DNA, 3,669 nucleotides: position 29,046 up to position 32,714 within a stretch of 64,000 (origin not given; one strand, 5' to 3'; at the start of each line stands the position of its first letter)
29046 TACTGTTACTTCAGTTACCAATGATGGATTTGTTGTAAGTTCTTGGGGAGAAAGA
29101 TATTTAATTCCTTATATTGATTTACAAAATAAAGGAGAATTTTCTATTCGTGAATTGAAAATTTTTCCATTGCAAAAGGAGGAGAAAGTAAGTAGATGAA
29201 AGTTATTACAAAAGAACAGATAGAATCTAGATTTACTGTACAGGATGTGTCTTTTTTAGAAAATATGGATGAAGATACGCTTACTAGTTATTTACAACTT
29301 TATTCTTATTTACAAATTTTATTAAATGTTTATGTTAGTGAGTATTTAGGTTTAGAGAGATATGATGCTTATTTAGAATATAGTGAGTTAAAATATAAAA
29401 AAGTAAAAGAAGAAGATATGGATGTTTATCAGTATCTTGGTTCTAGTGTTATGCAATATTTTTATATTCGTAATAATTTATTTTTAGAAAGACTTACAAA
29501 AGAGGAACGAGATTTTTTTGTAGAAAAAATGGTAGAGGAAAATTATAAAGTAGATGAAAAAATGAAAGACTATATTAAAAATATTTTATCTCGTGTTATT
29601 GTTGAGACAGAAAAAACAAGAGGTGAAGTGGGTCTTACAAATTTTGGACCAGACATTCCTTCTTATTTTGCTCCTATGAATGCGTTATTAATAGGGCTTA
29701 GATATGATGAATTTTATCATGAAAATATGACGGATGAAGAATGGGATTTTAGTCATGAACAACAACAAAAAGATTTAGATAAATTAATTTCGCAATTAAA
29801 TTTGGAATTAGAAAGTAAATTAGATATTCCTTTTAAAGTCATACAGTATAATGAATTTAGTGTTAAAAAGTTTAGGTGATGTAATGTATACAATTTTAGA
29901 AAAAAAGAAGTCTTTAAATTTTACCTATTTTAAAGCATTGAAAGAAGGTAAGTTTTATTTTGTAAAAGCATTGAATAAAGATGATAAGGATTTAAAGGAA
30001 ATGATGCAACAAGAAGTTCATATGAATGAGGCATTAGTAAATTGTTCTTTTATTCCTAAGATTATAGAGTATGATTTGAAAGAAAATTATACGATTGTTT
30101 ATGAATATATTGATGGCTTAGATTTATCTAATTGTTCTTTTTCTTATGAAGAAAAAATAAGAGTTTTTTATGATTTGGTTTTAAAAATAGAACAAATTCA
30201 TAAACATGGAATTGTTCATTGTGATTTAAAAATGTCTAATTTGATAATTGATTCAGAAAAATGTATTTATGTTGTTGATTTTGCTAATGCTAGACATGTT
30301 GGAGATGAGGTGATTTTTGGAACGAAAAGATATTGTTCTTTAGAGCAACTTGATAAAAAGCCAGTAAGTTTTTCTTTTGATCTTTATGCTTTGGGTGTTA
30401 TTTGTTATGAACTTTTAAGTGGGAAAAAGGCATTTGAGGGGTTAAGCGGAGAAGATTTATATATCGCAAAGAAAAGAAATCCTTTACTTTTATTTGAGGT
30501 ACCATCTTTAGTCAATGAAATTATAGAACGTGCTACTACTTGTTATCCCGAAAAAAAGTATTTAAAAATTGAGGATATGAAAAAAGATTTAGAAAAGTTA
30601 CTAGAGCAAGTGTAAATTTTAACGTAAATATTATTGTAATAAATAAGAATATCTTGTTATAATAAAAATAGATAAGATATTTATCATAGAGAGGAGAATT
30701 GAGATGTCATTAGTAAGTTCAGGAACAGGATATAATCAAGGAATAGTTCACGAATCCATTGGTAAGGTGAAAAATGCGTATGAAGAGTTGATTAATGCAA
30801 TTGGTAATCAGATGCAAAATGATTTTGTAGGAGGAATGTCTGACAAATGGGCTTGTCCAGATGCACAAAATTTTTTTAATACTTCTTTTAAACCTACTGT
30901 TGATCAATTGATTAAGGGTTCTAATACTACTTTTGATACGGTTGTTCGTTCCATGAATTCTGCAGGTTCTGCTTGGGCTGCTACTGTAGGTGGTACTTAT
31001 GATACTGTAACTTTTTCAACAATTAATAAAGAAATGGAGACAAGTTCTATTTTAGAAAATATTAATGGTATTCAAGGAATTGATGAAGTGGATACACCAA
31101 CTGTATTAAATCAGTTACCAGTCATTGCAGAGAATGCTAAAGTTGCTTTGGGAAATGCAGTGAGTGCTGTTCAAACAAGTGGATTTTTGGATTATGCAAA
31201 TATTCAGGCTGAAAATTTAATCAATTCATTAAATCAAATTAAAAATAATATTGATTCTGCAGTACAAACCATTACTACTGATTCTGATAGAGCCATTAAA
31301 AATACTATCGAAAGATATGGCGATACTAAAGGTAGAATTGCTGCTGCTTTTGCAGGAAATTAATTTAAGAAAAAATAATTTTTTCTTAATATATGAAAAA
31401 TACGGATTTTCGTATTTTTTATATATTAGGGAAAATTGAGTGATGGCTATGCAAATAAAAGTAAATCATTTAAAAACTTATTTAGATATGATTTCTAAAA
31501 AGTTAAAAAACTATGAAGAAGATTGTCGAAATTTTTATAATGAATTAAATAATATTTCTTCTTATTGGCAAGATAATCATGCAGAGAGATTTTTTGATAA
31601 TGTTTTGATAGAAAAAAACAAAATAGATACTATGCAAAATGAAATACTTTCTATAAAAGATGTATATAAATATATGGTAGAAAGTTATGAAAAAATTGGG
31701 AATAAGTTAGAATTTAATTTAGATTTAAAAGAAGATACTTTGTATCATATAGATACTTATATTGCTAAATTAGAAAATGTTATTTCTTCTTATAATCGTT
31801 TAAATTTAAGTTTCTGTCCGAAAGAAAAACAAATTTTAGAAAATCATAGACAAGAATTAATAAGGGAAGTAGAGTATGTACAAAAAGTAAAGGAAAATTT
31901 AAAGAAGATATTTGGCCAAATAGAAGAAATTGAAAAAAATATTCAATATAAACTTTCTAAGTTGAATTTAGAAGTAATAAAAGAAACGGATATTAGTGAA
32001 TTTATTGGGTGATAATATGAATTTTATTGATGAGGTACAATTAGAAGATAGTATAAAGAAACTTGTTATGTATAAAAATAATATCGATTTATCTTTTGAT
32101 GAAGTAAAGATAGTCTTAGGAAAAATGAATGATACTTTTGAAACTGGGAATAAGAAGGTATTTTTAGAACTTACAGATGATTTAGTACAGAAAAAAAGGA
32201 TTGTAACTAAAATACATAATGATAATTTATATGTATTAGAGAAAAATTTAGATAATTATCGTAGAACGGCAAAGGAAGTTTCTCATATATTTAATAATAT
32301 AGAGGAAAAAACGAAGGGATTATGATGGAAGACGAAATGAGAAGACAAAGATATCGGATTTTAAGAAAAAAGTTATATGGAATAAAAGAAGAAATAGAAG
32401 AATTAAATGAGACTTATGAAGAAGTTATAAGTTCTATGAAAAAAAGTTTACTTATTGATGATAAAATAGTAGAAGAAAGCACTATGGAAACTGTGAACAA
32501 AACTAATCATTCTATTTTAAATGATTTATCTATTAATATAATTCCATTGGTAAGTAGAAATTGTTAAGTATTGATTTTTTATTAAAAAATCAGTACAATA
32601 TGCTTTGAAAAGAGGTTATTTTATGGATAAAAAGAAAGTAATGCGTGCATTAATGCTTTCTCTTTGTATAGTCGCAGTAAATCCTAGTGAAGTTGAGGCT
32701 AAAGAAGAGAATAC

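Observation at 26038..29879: T7SS-linked 1053-aa effector with C-terminal papain-like (C1-type) peptidase signature and overlapping candidate immunity gene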

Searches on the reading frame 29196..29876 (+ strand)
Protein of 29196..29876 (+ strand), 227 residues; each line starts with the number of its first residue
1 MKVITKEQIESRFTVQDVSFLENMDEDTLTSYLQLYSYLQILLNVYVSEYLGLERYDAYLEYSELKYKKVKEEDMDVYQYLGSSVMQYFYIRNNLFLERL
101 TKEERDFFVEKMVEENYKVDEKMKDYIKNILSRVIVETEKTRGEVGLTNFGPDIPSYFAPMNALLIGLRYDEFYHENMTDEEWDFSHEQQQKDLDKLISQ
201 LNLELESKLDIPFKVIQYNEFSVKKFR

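Call 7: search_protein_families(library=pfam, proteins=[window:29196-29876:+], max_evalue=0.1)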
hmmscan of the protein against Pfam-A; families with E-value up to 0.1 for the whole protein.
window:29196-29876:+ (227 aa): 0 families

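Call 12: search_protein_families(library=ncbifam, proteins=[window:29196-29876:+], max_evalue=0.1)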
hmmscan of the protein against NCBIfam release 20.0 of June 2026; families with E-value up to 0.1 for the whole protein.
window:29196-29876:+ (227 aa): 1 family
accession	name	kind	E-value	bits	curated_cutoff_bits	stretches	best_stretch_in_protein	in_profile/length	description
NF033702.0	blaOXA-12_like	exception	0.025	13.9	595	1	37-147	99-200/264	OXA-12 family class D beta-lactamase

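Call 31: search_protein_families(library=phrogs, proteins=[window:29196-29876:+], max_evalue=0.01)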
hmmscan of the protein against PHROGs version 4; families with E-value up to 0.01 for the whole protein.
window:29196-29876:+ (227 aa): 0 families

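Call 56: search_solved_structures(query=window:29196-29876:+, max_evalue=10)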
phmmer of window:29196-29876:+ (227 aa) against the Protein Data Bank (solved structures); distinct sequences matched with E-value up to 10: 3.
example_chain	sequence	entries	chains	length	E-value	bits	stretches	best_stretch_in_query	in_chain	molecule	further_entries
9hgf_A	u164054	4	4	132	0.062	16.4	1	88-158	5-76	Bromo domain-containing protein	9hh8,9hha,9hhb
8or0_G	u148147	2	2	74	0.92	12.5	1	173-208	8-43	Cyclin-dependent kinases regulatory subunit 1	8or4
2ayt_A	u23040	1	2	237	1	12.4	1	25-75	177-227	glutaredoxin-like protein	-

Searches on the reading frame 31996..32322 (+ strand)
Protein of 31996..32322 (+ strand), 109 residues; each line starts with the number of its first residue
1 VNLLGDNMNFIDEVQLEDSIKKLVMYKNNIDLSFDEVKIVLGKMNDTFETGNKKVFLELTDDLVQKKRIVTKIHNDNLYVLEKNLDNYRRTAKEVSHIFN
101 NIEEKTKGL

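Call 7: search_protein_families(library=pfam, proteins=[window:31996-32322:+], max_evalue=0.1)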
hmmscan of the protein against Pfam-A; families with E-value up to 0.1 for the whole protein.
window:31996-32322:+ (109 aa): 2 families
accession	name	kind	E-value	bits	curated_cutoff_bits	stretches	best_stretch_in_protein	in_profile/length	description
PF13960.11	DUF4218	-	0.0048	17.2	27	1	26-98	7-79/114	Domain of unknown function (DUF4218)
PF10437.14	Lip_prot_lig_C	-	0.094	13.1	24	0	45-103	9-68/85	Bacterial lipoate protein ligase C-terminus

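Call 12: search_protein_families(library=ncbifam, proteins=[window:31996-32322:+], max_evalue=0.1)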
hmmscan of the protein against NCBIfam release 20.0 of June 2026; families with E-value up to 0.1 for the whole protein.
window:31996-32322:+ (109 aa): 0 families

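Call 31: search_protein_families(library=phrogs, proteins=[window:31996-32322:+], max_evalue=0.01)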
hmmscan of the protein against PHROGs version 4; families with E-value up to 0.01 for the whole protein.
window:31996-32322:+ (109 aa): 1 family
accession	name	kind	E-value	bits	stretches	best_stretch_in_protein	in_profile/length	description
phrog_15901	-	unknown function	0.0009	20.8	1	36-103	16-83/94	-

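Call 55: search_solved_structures(query=window:31996-32322:+, max_evalue=10)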
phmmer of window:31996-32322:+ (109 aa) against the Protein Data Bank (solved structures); distinct sequences matched with E-value up to 10: 2.
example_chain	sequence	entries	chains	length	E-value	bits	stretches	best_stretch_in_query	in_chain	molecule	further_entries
3a07_A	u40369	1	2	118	0.41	14.2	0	59-91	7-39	Actinohivin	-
4den_A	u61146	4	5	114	0.67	13.5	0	65-91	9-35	Actinohivin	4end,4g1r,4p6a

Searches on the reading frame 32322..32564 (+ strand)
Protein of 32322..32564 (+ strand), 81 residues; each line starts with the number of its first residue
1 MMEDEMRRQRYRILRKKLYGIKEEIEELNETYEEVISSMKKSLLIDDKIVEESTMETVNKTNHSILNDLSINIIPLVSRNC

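Call 7: search_protein_families(library=pfam, proteins=[window:32322-32564:+], max_evalue=0.1)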
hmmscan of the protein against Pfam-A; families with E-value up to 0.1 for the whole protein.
window:32322-32564:+ (81 aa): 2 families
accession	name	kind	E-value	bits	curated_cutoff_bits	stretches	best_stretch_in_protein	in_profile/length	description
PF09824.15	ArsR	-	0.017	15.2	28.6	1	2-74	14-86/159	ArsR transcriptional regulator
PF14198.11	TnpV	-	0.064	13.7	27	1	13-63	46-97/111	Transposon-encoded protein TnpV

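Call 12: search_protein_families(library=ncbifam, proteins=[window:32322-32564:+], max_evalue=0.1)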
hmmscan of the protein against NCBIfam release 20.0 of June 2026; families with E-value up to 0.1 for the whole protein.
window:32322-32564:+ (81 aa): 1 family
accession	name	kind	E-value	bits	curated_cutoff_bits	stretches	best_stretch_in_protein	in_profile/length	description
NF041034.1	Rad50_Sulf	equivalog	0.0038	15.2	1000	1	3-65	230-292/872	DNA double-strand break repair ATPase Rad50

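Call 31: search_protein_families(library=phrogs, proteins=[window:32322-32564:+], max_evalue=0.01)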
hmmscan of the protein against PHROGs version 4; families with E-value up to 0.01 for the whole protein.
window:32322-32564:+ (81 aa): 0 families
